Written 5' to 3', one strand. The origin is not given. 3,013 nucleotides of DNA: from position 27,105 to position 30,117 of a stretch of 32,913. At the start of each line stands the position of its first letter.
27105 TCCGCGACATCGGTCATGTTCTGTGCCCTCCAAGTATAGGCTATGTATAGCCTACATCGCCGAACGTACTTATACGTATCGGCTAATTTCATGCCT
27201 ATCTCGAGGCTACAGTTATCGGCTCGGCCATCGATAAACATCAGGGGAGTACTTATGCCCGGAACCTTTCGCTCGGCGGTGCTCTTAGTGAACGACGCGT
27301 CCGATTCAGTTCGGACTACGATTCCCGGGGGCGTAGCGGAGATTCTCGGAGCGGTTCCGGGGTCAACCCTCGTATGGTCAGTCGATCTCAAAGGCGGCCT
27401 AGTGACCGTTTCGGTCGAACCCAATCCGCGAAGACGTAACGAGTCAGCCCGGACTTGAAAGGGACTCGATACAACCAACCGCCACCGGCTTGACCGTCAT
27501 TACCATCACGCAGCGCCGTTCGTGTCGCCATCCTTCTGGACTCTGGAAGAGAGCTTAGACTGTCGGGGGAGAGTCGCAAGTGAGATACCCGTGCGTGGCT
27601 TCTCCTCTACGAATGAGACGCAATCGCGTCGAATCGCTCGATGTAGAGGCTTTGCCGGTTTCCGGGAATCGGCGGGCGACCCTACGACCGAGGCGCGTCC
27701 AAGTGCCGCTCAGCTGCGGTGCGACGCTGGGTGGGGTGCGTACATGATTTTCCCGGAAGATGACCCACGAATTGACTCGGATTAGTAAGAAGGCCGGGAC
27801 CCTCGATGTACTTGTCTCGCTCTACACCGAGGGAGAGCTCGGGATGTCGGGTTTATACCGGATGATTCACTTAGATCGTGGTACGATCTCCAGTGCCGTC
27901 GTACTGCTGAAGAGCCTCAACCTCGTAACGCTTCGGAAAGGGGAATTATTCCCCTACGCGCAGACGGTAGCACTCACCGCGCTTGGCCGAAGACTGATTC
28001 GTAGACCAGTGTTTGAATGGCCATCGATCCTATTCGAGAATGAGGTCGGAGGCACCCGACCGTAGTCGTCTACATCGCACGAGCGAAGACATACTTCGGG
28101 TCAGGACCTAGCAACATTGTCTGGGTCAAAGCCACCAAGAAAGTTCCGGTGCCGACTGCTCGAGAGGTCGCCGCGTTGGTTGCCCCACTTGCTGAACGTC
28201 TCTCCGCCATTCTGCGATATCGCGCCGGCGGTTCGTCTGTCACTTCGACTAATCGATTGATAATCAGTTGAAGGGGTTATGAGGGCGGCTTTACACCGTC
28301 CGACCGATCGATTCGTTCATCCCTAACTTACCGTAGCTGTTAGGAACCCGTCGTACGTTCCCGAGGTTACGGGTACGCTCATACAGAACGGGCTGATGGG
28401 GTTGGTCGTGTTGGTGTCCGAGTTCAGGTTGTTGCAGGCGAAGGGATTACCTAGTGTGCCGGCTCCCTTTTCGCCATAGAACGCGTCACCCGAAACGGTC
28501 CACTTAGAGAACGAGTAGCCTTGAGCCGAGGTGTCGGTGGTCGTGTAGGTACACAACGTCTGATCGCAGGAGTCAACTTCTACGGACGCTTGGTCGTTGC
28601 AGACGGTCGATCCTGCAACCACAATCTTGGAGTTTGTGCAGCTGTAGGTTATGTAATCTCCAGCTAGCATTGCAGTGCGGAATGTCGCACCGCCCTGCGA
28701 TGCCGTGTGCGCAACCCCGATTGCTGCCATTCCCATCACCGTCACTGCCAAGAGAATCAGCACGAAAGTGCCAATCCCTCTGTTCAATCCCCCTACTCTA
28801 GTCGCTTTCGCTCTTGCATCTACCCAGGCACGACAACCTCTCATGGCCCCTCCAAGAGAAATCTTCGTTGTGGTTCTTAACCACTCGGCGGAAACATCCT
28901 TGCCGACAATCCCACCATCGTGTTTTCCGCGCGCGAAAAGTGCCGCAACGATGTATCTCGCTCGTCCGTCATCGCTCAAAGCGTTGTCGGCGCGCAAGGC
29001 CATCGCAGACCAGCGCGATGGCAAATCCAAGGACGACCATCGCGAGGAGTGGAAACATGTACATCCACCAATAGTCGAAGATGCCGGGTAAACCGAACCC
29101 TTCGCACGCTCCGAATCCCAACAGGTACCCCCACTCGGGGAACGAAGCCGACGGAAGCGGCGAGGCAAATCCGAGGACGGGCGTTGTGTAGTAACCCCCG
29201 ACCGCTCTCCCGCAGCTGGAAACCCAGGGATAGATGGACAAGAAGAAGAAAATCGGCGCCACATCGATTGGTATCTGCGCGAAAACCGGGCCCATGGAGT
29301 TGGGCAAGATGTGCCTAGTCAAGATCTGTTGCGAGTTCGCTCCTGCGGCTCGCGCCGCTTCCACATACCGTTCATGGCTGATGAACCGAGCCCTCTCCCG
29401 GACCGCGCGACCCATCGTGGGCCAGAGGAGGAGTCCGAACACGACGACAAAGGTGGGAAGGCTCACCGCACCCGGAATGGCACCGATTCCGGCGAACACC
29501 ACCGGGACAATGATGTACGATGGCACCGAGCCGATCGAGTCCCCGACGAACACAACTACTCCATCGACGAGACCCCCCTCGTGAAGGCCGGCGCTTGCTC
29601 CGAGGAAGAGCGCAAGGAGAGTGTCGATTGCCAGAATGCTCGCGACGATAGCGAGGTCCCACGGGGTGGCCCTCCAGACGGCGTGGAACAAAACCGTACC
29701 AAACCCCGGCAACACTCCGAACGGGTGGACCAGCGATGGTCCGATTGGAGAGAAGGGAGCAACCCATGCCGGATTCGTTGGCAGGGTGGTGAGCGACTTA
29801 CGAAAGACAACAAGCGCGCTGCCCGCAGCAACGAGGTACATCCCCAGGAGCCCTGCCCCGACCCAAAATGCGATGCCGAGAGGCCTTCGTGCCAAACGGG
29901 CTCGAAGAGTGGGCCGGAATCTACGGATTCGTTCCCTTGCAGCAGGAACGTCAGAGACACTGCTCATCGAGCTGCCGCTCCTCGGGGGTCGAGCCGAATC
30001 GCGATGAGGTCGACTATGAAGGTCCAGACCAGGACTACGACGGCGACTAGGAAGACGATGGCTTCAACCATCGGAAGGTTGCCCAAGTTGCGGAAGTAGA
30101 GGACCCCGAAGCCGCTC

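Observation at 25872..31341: ~5.4-kb lower-G+C island bounded by a perfect 21-bp direct repeat, inserted between the ftsZ promoter and an SDR-like gene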

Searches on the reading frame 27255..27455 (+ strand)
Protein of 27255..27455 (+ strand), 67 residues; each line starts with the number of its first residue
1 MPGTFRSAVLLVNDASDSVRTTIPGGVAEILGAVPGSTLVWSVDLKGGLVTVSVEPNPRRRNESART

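Call 9: search_protein_families(library=pfam, proteins=[window:27255-27455:+], max_evalue=0.01)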
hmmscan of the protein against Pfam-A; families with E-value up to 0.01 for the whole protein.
window:27255-27455:+ (67 aa): 0 families

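Call 36: search_protein_families(library=ncbifam, proteins=[window:27255-27455:+], max_evalue=0.01)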
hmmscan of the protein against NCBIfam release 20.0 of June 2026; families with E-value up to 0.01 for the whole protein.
window:27255-27455:+ (67 aa): 0 families

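Call 48: search_solved_structures(query=A2, max_evalue=10, show_alignments=2)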
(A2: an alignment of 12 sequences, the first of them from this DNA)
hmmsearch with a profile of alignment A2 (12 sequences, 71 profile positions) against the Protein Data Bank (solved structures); distinct sequences matched with E-value up to 10: 9.
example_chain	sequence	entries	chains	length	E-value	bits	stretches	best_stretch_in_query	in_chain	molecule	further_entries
8ugc_A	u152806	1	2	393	0.016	18.1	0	18-37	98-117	FD15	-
6oc5_A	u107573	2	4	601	0.45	13.4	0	33-65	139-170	Lanthanide-dependent methanol dehydrogenase XoxF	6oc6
6vej_P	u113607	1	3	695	0.69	12.9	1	9-56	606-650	Probable Resistance-Nodulation-Cell Division (RND) efflux membrane fusion protein,Probable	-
7xi6_A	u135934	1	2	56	0.71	12.8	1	26-58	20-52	C56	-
3m9i_A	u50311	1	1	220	0.86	12.6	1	23-52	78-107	Lens fiber major intrinsic protein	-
1sor_A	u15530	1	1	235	0.94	12.4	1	24-52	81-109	Aquaporin-0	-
2b6o_A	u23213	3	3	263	1.1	12.2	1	24-52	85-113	Lens fiber major intrinsic protein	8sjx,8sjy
3o27_A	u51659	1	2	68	1.5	11.8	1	26-59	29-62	Putative uncharacterized protein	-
8feh_D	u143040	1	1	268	4.2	10.3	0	51-66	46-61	Minor capsid protein A1 fusion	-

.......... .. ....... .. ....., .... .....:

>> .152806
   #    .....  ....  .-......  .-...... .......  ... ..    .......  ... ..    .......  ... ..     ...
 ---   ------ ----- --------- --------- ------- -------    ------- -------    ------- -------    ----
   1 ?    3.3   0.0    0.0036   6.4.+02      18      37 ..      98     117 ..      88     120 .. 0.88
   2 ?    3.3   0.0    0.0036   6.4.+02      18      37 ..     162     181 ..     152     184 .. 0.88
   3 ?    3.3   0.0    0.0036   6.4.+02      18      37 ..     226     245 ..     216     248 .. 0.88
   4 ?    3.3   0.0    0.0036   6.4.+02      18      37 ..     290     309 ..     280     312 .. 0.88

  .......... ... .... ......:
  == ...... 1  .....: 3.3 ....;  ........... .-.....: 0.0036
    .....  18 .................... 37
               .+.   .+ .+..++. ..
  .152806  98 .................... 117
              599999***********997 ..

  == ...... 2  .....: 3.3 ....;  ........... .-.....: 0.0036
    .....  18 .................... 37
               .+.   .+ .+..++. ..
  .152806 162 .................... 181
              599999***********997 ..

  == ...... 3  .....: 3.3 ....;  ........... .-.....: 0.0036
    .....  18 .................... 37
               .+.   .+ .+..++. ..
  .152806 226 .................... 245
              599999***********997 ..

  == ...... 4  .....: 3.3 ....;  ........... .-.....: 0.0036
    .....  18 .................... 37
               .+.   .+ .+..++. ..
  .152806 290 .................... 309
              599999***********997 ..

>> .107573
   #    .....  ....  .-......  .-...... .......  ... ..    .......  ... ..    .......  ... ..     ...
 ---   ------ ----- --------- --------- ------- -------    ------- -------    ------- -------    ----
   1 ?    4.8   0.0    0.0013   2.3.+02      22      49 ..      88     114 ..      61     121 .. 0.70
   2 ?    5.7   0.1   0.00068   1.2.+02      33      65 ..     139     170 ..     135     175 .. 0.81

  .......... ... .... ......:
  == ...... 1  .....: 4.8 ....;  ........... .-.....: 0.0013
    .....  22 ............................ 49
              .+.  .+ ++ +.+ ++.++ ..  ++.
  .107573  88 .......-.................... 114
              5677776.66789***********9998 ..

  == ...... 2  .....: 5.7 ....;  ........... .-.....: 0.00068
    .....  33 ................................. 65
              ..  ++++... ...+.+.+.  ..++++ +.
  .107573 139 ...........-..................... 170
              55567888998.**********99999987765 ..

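Call 66: search_protein_families(library=pfam, proteins=[window:27255-27455:+], max_evalue=10)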
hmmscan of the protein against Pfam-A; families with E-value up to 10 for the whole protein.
seq(67 aa): 0 families

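Call 67: find_homologous_proteins(query=window:27255-27455:+, max_evalue=0.001)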
Query window:27255-27455:+ (67 aa): 16 proteins with E <= 0.001 among 17 candidates.
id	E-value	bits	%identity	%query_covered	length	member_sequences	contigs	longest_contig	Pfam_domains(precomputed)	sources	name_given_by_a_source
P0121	4.0e-35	136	100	100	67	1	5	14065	-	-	-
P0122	1.5e-26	109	84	94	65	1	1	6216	-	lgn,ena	-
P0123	3.6e-26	107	83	99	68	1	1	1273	-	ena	-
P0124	1.3e-25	106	84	99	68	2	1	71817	-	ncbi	-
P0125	4.6e-25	104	80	99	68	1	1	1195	-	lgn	-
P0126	5.6e-25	104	83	94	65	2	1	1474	-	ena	-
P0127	4.9e-24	101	79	94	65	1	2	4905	-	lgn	-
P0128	1.5e-23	99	89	84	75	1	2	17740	-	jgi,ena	-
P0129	2.2e-23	99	91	82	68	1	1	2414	-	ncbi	-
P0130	4.9e-23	97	74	99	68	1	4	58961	-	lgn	-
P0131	6.0e-23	97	86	84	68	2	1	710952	-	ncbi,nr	ncbi:MAG TPA: hypothetical protein VML94_05830 [Thermoplasmata archaeon]|nr:hypothetical protein [Th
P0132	6.5e-23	97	74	99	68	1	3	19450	-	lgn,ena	-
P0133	3.9e-22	95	75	93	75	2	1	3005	-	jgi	jgi:hypothetical protein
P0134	1.5e-21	93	77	90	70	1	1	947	-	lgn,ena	-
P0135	1.9e-13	67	57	90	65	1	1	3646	-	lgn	-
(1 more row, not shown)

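Call 75: predict_structure(alignment_id=A3)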
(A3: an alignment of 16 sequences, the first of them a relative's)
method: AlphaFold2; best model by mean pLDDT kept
length: 67 residues; sequences in the alignment: 16
mean_pLDDT: 77.2   pTM: 0.52
mean pLDDT of the five models: 77.2, 70.2, 69.9, 65.9, 59.2
residues with pLDDT >= 90: 5; 70-90: 46; 50-70: 10; < 50: 6
segments of 3 or more residues with pLDDT < 50: 62-67
pLDDT, mean of each block of 10 residues (from residue 1): 75 72 85 88 89 77 44
secondary structure, 60 per line:
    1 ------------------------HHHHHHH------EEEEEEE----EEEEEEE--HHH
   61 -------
elements in order: H25-31 E38-44 E49-55

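Call 78: fold_search(model_id=the predicted structure, library=pdb)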
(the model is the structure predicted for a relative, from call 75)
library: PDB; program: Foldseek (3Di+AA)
matches with E <= 10: 72; with E <= 0.001: 0
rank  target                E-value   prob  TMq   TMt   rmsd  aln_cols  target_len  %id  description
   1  1yfb_A                8.2e-02  0.87  0.40  0.49   6.4        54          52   22  The solution structure of the N-domain of the transcription factor abrB (released 2005-04-12)
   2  2l66_MODEL_1_A        1.1e-01  0.85  0.43  0.51   6.8        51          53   24  The DNA-recognition fold of Sso7c4 suggests a new member of SpoVT-AbrB superfamily from archaea. (released 2011-09-07)
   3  5itj_A                1.9e-01  0.80  0.41  0.53   6.0        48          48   23  The structure of histone-like protein (released 2017-01-25)
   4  9a4b_A                2.5e-01  0.75  0.43  0.31   6.2        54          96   18  Integrative model of ABRB-ATPE by crosslinking MS and deep learning (released 2024-09-18)
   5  5itm_F                3.8e-01  0.60  0.39  0.50   5.8        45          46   22  The structure of truncated histone-like protein (released 2017-01-25)
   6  7xi6_A                4.9e-01  0.25  0.30  0.34   3.8        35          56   28  Crystal structure of C56 from pSSVi (released 2023-04-19)
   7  5itm_E                5.3e-01  0.57  0.40  0.53   5.9        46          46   24  The structure of truncated histone-like protein (released 2017-01-25)
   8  3o27_A                6.0e-01  0.18  0.32  0.34   6.3        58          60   24  The crystal structure of C68 from the hybrid virus-plasmid pSSVx (released 2011-01-19)
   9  5itm_A                6.9e-01  0.44  0.39  0.49   6.1        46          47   24  The structure of truncated histone-like protein (released 2017-01-25)
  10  2w1t_A                7.9e-01  0.44  0.39  0.17   5.6        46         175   28  Crystal Structure of B. subtilis SpoVT (released 2008-11-18)
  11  2k1n_MODEL_1_A        8.4e-01  0.23  0.33  0.38   7.1        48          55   19  DNA bound structure of the N-terminal domain of AbrB (released 2008-11-11)
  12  2w1t_B                9.0e-01  0.44  0.39  0.17   5.2        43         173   28  Crystal Structure of B. subtilis SpoVT (released 2008-11-18)
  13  3o27_B                1.2e+00  0.13  0.31  0.34   5.9        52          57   25  The crystal structure of C68 from the hybrid virus-plasmid pSSVx (released 2011-01-19)
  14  2ro5_MODEL_1_A        1.3e+00  0.15  0.32  0.37   6.2        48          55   27  RDC-refined solution structure of the N-terminal DNA recognition domain of the Bacillus subtilis transition-st (released 2008-11-11)
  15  1z0r_MODEL_1_A        1.6e+00  0.33  0.43  0.52   6.1        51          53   22  Solution Structure of the N-terminal DNA Recognition Domain of the Bacillus subtilis Transcription-State Regul (released 2005-03-15)
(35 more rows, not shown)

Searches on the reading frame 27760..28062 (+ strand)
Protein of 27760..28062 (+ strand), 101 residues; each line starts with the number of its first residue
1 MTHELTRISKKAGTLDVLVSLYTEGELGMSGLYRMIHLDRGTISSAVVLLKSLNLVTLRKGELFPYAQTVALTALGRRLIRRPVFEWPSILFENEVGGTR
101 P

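Call 9: search_protein_families(library=pfam, proteins=[window:27760-28062:+], max_evalue=0.01)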
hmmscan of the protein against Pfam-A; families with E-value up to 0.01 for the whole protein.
window:27760-28062:+ (101 aa): 2 families
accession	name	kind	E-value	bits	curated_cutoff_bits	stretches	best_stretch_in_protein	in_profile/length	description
PF01047.28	MarR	-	0.003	17.8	24.6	1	15-48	6-39/59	MarR family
PF03444.21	HrcA_DNA-bdg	-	0.0071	16.4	21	1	14-63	9-60/79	Winged helix-turn-helix transcription repressor, HrcA DNA-binding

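Call 36: search_protein_families(library=ncbifam, proteins=[window:27760-28062:+], max_evalue=0.01)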
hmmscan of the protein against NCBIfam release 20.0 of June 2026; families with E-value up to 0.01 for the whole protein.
window:27760-28062:+ (101 aa): 1 family
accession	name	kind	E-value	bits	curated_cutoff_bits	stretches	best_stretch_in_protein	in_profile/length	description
TIGR01884.1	cas_HTH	subfamily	0.0023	17.3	60.2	1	14-59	144-189/202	CRISPR-associated CARF protein Csa3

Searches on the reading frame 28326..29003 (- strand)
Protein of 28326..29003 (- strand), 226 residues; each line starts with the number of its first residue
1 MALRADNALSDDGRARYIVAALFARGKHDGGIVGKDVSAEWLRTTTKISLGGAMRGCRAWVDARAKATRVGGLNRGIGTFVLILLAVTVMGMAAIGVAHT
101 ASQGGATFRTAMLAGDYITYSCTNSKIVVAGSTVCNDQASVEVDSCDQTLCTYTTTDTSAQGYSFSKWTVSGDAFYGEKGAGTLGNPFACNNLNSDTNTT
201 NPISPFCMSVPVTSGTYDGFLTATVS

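Call 9: search_protein_families(library=pfam, proteins=[window:28326-28895:-], max_evalue=0.01)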
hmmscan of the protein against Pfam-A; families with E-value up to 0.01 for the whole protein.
window:28326-28895:- (190 aa): 0 families

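Call 36: search_protein_families(library=ncbifam, proteins=[window:28326-29003:-], max_evalue=0.01)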
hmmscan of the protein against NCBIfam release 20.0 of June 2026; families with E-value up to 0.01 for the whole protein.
window:28326-29003:- (226 aa): 0 families

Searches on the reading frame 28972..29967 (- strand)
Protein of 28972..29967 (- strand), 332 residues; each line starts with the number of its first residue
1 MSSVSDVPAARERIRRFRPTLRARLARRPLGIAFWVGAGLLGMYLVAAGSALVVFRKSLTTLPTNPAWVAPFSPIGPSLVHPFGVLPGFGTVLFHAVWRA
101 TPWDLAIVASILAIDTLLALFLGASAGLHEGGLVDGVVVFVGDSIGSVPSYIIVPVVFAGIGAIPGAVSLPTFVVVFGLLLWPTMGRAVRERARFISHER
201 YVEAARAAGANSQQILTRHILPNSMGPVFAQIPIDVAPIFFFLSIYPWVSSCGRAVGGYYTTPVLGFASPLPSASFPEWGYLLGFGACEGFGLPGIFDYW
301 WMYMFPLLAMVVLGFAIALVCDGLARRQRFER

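Call 9: search_protein_families(library=pfam, proteins=[window:28972-29967:-], max_evalue=0.01)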
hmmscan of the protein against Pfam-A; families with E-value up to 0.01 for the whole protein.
window:28972-29967:- (332 aa): 1 family
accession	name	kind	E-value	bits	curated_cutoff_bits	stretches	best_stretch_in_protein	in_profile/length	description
PF00528.27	BPD_transp_1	-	4e-16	59.7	26.4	1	120-328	2-182/184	Binding-protein-dependent transport system inner membrane component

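Call 36: search_protein_families(library=ncbifam, proteins=[window:28972-29967:-], max_evalue=0.01)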
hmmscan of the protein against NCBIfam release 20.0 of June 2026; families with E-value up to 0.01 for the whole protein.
window:28972-29967:- (332 aa): 26 families (the best 25 are shown)
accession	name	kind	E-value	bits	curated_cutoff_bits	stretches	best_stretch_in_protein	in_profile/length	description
NF045476.1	Opp4C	equivalog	2.4e-19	69.7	350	1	77-237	53-207/278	oligopeptide ABC transporter permease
NF045474.1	Opp2C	equivalog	4.5e-17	62.4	300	1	78-244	17-176/236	nickel transporter permease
TIGR02790.1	nickel_nikC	equivalog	1.6e-14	54.1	358.45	1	76-243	37-197/258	nickel ABC transporter permease subunit NikC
NF045475.1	Opp3C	equivalog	3.2e-13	49.5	450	1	89-241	115-261/328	oligopeptide ABC transporter permease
NF045473.1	Opp1C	equivalog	8.2e-12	45.1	350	1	106-239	72-199/267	nickel/cobalt ABC transporter permease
NF007376.0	PRK09881.1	equivalog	1.5e-11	43.9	434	1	75-324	68-285/298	D,D-dipeptide ABC transporter permease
NF047573.1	opine_perm_CntC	exception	3.5e-10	39.7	440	1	100-226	71-190/271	staphylopine uptake ABC transporter permease subunit CntC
NF011662.0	PRK15082.1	equivalog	4.1e-10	39.5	484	1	76-229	76-222/303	glutathione ABC transporter permease GsiD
NF043080.1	MMSYN1_0166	equivalog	8.1e-10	38.1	370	1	70-226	72-220/307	oligopeptide ABC transporter permease OppC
NF007738.0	PRK10417.1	equivalog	2.1e-09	37.3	335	1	76-241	47-205/277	nickel ABC transporter permease subunit NikC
NF045470.1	Opp2B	equivalog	3e-09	36.5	350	1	95-237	85-236/300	nickel ABC transporter permease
NF011691.0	PRK15111.1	equivalog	1.5e-08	34.5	379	1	114-229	108-217/296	putrescine export ABC transporter permease SapC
NF011935.0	PRK15406.1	equivalog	5.3e-08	33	433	1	116-324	116-293/302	oligopeptide ABC transporter permease OppC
NF045472.1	Opp4B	equivalog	6.6e-08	32.2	450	1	197-239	215-257/319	oligopeptide ABC transporter permease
NF011712.0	PRK15133.1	subfamily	2.5e-06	26.7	445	1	198-245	256-303/364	microcin C ABC transporter permease YejB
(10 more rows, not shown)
